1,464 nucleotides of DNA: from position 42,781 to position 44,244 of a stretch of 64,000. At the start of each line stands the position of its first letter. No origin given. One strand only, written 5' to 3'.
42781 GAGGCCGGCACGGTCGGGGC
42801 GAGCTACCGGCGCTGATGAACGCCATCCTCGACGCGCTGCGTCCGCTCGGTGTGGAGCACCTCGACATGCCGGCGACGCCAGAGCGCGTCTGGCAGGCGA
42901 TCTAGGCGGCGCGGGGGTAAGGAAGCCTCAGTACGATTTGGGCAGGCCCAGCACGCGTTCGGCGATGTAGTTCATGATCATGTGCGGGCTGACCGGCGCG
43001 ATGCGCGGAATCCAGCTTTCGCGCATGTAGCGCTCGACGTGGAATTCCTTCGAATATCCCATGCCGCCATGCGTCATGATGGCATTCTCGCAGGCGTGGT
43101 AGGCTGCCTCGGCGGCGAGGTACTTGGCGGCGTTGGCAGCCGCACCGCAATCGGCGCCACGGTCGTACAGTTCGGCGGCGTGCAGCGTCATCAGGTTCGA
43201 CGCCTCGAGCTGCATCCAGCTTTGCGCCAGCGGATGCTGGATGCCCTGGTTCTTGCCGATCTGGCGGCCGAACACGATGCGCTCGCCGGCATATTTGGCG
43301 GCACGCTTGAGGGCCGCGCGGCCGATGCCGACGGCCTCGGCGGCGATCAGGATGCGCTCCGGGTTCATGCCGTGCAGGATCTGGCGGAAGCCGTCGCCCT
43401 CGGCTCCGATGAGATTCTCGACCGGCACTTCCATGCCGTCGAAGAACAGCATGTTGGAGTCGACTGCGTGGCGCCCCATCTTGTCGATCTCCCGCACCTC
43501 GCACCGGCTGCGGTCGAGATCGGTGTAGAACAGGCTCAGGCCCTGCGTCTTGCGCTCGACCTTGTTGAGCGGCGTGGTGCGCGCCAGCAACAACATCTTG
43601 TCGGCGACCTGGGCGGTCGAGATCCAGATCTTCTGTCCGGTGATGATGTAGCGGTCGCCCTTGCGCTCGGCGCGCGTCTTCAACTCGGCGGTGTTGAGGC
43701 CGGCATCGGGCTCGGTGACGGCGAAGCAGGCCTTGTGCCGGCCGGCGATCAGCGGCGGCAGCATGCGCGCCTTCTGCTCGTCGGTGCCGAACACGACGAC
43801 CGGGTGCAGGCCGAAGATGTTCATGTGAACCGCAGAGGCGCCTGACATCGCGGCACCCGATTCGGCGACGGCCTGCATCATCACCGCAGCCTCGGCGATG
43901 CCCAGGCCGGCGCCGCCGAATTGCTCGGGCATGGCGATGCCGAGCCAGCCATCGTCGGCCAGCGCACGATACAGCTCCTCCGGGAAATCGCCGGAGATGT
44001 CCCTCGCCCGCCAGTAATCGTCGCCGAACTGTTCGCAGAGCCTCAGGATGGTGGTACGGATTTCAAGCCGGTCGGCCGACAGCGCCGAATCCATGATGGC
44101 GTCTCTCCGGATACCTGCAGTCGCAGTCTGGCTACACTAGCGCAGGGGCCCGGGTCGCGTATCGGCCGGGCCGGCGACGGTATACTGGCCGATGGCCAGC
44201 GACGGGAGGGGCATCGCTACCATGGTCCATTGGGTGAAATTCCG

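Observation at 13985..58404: Window-wide gene decay: about 21 of 62 protein genes are interrupted yet still easily recognisable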

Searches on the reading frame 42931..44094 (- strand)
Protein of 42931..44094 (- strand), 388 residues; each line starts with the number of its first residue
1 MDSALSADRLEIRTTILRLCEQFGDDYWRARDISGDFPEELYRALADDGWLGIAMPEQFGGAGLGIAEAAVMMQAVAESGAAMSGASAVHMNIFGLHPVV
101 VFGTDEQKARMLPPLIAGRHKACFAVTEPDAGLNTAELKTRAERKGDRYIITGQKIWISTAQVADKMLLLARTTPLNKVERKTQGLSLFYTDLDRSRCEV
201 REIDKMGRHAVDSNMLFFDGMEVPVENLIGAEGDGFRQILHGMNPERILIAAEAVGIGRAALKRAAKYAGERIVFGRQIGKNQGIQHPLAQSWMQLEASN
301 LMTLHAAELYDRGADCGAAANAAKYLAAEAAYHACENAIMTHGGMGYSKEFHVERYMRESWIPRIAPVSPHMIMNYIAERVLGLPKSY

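Call 31: list_cluster_members(proteins=[window:42931-44094:-, window:25411-26610:+, window:38592-39374:-, window:11812-13962:+, window:54422-55579:-, window:29446-30261:-, window:8774-9997:+, window:52326-53465:+, window:30290-31306:-, window:59340-60470:-])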
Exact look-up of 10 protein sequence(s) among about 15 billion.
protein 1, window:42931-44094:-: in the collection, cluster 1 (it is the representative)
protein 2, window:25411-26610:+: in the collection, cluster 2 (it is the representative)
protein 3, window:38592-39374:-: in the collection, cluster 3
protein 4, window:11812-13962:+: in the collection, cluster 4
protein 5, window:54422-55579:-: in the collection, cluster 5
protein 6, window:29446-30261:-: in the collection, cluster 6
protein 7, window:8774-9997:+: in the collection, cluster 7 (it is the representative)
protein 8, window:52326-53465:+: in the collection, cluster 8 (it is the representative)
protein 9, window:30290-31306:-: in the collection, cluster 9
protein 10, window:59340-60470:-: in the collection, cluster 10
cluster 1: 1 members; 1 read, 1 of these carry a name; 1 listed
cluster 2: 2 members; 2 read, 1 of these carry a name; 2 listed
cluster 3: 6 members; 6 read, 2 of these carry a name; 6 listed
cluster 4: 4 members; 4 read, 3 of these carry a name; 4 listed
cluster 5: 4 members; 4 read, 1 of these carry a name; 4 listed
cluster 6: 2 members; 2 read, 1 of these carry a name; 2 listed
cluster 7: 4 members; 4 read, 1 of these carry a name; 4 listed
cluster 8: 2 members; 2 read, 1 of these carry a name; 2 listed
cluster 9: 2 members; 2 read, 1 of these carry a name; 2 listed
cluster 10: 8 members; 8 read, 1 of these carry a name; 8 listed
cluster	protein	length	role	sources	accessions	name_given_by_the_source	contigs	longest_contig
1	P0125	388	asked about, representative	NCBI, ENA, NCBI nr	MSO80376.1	MAG: acyl-CoA dehydrogenase [Alphaproteobacteria bacterium] | acyl-CoA dehydrogenase [Alphaproteobacteria bacterium]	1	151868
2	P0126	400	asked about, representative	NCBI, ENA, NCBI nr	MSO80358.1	MAG: CoA transferase [Alphaproteobacteria bacterium] | CoA transferase [Alphaproteobacteria bacterium]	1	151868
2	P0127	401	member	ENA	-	-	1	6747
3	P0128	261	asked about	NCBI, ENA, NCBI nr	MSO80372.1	MAG: hydroxypyruvate isomerase family protein [Alphaproteobacteria bacterium] | hydroxypyruvate isomerase family protein [Alphaproteobacteria bacterium]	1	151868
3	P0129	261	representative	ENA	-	-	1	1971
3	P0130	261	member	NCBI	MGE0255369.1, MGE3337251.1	MAG: 2-oxo-tetronate isomerase [Alphaproteobacteria bacterium]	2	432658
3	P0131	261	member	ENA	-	-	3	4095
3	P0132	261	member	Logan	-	-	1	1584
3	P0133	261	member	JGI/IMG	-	-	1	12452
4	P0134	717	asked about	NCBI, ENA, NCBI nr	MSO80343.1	MAG: methylmalonyl-CoA mutase [Alphaproteobacteria bacterium] | methylmalonyl-CoA mutase [Alphaproteobacteria bacterium]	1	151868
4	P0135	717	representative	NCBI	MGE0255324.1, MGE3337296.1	MAG: methylmalonyl-CoA mutase [Alphaproteobacteria bacterium]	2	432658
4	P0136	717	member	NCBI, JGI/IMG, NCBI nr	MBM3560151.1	MAG: methylmalonyl-CoA mutase [Alphaproteobacteria bacterium] | methylmalonyl-CoA mutase [Alphaproteobacteria bacterium]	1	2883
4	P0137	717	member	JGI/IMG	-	-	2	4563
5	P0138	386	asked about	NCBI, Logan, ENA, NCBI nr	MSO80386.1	MAG: alpha-hydroxy-acid oxidizing protein [Alphaproteobacteria bacterium] | alpha-hydroxy-acid oxidizing protein [Alphaproteobacteria bacterium]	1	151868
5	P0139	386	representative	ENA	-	-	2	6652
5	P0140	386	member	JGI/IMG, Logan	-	-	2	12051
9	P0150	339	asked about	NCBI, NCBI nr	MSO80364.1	MAG: hypothetical protein EXQ97_01680 [Alphaproteobacteria bacterium] | hypothetical protein [Alphaproteobacteria bacterium]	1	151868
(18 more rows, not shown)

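Call 32: find_encoding_contigs(protein=P0125, flank=10000, max_places=5)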
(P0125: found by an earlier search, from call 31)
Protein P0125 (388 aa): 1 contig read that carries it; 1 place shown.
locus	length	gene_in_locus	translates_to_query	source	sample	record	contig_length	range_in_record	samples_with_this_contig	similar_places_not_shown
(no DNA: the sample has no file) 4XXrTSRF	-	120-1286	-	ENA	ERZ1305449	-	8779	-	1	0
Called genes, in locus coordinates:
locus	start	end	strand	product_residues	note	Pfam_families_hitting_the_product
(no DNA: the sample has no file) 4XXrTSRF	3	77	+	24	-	?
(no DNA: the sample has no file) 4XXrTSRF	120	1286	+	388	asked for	PF02771:Acyl-CoA_dh_N, PF02770:Acyl-CoA_dh_M, PF00441:Acyl-CoA_dh_1, PF08028:Acyl-CoA_dh_2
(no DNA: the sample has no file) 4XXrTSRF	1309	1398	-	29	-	-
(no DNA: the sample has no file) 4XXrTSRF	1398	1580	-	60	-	-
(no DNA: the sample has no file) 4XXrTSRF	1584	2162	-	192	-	PF20256:MoCoBD_2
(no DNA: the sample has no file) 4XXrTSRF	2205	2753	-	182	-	PF02738:MoCoBD_1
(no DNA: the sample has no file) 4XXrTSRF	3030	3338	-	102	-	-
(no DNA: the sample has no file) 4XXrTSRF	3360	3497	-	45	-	-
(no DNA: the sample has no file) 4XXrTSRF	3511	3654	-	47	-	-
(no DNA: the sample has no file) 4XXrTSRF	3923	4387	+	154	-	PF03446:NAD_binding_2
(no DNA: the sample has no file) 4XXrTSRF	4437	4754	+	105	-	PF14833:NAD_binding_11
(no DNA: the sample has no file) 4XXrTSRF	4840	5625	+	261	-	PF01261:AP_endonuc_2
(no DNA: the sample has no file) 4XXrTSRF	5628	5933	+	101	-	PF07005:SBD_N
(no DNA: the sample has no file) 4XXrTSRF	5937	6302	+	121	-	PF07005:SBD_N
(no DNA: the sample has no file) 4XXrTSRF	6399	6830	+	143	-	PF17042:NBD_C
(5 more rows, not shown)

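Call 33: find_encoding_contigs(protein=P0150, flank=10000, max_places=5)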
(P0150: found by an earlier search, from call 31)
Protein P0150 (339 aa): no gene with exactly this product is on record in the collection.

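Call 34: find_encoding_contigs(protein=P0138, flank=10000, max_places=10)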
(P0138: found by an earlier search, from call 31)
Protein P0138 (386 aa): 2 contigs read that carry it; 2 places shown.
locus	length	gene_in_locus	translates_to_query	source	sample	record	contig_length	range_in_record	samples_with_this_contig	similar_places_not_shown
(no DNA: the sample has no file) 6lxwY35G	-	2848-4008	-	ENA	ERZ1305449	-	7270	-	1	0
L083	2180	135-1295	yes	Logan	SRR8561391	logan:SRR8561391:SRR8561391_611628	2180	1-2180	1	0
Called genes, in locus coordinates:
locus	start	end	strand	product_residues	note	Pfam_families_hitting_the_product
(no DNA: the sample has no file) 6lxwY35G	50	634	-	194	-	PF00211:Guanylate_cyc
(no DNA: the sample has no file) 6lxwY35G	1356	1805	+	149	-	-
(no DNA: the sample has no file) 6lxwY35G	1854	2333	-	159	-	PF05721:PhyH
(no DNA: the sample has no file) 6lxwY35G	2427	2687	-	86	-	-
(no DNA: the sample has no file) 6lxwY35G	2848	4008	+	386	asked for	PF01070:FMN_dh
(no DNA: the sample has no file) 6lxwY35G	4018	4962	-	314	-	-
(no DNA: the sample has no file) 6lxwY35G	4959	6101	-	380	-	PF03417:AAT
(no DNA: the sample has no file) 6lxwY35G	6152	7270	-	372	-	?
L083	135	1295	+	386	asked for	PF01070:FMN_dh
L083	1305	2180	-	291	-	?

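Call 37: find_encoding_contigs(protein=P0135, flank=10000, max_places=5)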
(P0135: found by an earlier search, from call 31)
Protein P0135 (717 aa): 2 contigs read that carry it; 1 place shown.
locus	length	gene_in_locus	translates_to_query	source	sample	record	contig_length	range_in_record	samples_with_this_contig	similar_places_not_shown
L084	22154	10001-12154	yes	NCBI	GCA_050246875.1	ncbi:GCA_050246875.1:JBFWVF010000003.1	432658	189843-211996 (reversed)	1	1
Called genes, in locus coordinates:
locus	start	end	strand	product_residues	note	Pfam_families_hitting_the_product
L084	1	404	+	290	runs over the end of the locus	PF03328:HpcH_HpaI, PF15617:C-C_Bond_Lyase (faint)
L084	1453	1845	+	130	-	PF01127:Sdh_cyt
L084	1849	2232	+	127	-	PF01127:Sdh_cyt, PF05328:CybS (weak)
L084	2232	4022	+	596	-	PF00890:FAD_binding_2, PF01134:GIDA (faint), PF02910:Succ_DH_flav_C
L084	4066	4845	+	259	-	PF13085:Fer2_3, PF13183:Fer4_8, PF13237:Fer4_10, PF13534:Fer4_17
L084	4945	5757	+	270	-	-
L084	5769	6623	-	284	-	PF00126:HTH_1, PF03466:LysR_substrate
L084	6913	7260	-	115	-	-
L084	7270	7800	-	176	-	PF07883:Cupin_2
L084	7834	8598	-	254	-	PF23441:SDR (weak), PF00106:adh_short, PF08659:KR, PF13561:adh_short_C2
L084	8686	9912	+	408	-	PF02771:Acyl-CoA_dh_N, PF02770:Acyl-CoA_dh_M, PF00441:Acyl-CoA_dh_1, PF08028:Acyl-CoA_dh_2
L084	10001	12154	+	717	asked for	PF01642:MM_CoA_mutase, PF02310:B12-binding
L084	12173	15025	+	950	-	-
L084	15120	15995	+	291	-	PF13370:Fer4_13, PF14597:Lactamase_B_5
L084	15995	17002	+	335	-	PF03308:MeaB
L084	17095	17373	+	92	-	PF00830:Ribosomal_L28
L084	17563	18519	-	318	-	PF13449:Phytase-like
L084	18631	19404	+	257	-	PF01738:DLH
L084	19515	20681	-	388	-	PF02746:MR_MLE_N, PF13378:MR_MLE_C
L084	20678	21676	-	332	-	PF00389:2-Hacid_dh, PF02826:2-Hacid_dh_C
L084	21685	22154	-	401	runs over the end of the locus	PF01425:Amidase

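Call 40: find_encoding_contigs(protein=P0140, flank=10000, max_places=6)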
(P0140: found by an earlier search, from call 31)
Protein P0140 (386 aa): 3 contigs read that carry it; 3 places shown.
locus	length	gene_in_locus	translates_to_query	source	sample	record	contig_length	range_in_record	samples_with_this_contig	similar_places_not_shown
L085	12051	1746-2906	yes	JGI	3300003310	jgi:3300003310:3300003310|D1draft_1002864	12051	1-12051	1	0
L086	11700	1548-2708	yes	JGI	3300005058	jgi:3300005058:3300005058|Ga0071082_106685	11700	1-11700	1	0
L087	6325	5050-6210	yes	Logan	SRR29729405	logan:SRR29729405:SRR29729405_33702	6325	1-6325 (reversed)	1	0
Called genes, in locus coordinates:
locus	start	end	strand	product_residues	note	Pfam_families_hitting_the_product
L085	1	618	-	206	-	?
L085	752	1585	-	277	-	PF05721:PhyH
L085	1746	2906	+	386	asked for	PF01070:FMN_dh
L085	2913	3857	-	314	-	-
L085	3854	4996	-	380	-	PF03417:AAT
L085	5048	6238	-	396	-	PF01408:GFO_IDH_MocA, PF02894:GFO_IDH_MocA_C, PF22725:GFO_IDH_MocA_C3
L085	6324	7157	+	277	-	PF01522:Polysacc_deac_1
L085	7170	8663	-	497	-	PF00890:FAD_binding_2, PF01266:DAO, PF03486:HI0933_like (faint), PF07992:Pyr_redox_2 (faint), PF12831:FAD_oxidored (weak)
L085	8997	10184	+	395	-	PF04326:SLFN_AlbA_2, PF13749:HATPase_c_4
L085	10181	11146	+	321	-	PF01656:CbiA, PF06564:CBP_BcsQ (weak), PF13614:AAA_31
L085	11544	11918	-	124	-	PF12973:Cupin_7, PF07883:Cupin_2 (weak)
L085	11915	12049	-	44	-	?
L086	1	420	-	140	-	?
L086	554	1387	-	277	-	PF05721:PhyH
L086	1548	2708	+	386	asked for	PF01070:FMN_dh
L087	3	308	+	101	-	?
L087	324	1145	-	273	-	PF04909:Amidohydro_2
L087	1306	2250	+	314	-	PF12146:Hydrolase_4, PF00561:Abhydrolase_1, PF12697:Abhydrolase_6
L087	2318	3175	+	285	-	PF13714:PEP_mutase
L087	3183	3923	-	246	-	PF00211:Guanylate_cyc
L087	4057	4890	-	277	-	PF05721:PhyH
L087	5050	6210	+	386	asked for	PF01070:FMN_dh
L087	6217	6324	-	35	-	?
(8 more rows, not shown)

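Call 41: find_encoding_contigs(protein=P0133, flank=10000, max_places=6)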
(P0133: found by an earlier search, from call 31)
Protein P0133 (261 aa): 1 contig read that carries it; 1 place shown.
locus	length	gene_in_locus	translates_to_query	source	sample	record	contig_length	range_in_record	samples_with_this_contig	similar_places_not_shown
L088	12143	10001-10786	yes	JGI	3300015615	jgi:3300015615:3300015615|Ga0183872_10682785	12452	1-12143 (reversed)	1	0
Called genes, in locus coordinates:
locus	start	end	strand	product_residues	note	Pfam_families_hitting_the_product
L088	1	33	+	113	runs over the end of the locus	?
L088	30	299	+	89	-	PF03776:MinE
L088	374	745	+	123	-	PF07681:DoxX (weak)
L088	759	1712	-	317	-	PF12697:Abhydrolase_6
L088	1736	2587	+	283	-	PF01226:Form_Nir_trans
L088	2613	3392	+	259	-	PF13852:DUF4197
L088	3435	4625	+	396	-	PF07690:MFS_1, PF00083:Sugar_tr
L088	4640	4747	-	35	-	-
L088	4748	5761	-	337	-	PF02322:Cyt_bd_oxida_II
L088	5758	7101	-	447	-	PF01654:Cyt_bd_oxida_I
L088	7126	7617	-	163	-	PF02308:MgtC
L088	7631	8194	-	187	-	PF00210:Ferritin, PF02915:Rubrerythrin (weak)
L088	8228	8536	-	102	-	-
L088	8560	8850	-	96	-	-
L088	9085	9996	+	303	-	PF03446:NAD_binding_2, PF14833:NAD_binding_11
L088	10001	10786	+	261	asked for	PF01261:AP_endonuc_2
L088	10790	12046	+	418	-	PF07005:SBD_N, PF17042:NBD_C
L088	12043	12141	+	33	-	?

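Call 46: find_encoding_contigs(protein=P0127, flank=10000, max_places=6)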
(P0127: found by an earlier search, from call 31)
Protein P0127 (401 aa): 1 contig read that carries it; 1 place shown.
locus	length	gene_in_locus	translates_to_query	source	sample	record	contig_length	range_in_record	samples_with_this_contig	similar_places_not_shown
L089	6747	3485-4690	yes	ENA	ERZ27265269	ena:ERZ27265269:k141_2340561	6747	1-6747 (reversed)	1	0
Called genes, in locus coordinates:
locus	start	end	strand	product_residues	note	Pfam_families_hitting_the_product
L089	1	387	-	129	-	?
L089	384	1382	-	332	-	PF00389:2-Hacid_dh, PF02826:2-Hacid_dh_C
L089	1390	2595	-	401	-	PF01425:Amidase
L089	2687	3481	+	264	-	PF00378:ECH_1, PF16113:ECH_2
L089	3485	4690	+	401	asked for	PF02515:CoA_transf_3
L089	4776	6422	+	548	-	PF00850:Hist_deacetyl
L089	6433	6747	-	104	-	?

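Call 47: find_related_loci(query=P0125, collection=metagenome_contigs, flank=10000)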
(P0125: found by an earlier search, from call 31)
Query P0125 (388 aa) in metagenome_contigs; peptide patterns used: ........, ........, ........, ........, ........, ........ (x = any residue, [..] = any of these).
319 stretches matched a pattern; 281 encode a relative of the query (tblastn E <= 1e-3); the best 80 are kept; 80 distinct loci.
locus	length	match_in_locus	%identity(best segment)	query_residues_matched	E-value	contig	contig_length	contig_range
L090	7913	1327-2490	90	1-388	0e+0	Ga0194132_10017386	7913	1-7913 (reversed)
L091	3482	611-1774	73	1-388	0e+0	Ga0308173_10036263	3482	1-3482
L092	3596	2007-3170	72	1-388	0e+0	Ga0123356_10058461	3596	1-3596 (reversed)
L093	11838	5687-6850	72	1-388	0e+0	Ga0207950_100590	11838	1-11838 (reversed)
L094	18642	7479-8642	72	1-388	0e+0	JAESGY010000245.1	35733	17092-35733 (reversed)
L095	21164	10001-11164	71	1-388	0e+0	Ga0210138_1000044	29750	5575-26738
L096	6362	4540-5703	70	1-388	0e+0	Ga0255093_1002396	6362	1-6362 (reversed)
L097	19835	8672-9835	70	1-388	0e+0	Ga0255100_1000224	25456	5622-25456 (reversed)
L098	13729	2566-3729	70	1-388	0e+0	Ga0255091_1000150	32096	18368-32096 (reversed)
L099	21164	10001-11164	71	1-388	0e+0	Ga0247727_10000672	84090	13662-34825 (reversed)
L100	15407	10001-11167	73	1-388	0e+0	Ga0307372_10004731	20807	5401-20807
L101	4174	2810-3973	71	1-388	0e+0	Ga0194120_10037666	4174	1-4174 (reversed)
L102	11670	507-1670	71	1-388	0e+0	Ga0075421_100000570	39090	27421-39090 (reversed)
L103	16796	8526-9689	71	1-388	0e+0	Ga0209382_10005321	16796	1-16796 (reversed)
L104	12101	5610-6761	71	5-388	0e+0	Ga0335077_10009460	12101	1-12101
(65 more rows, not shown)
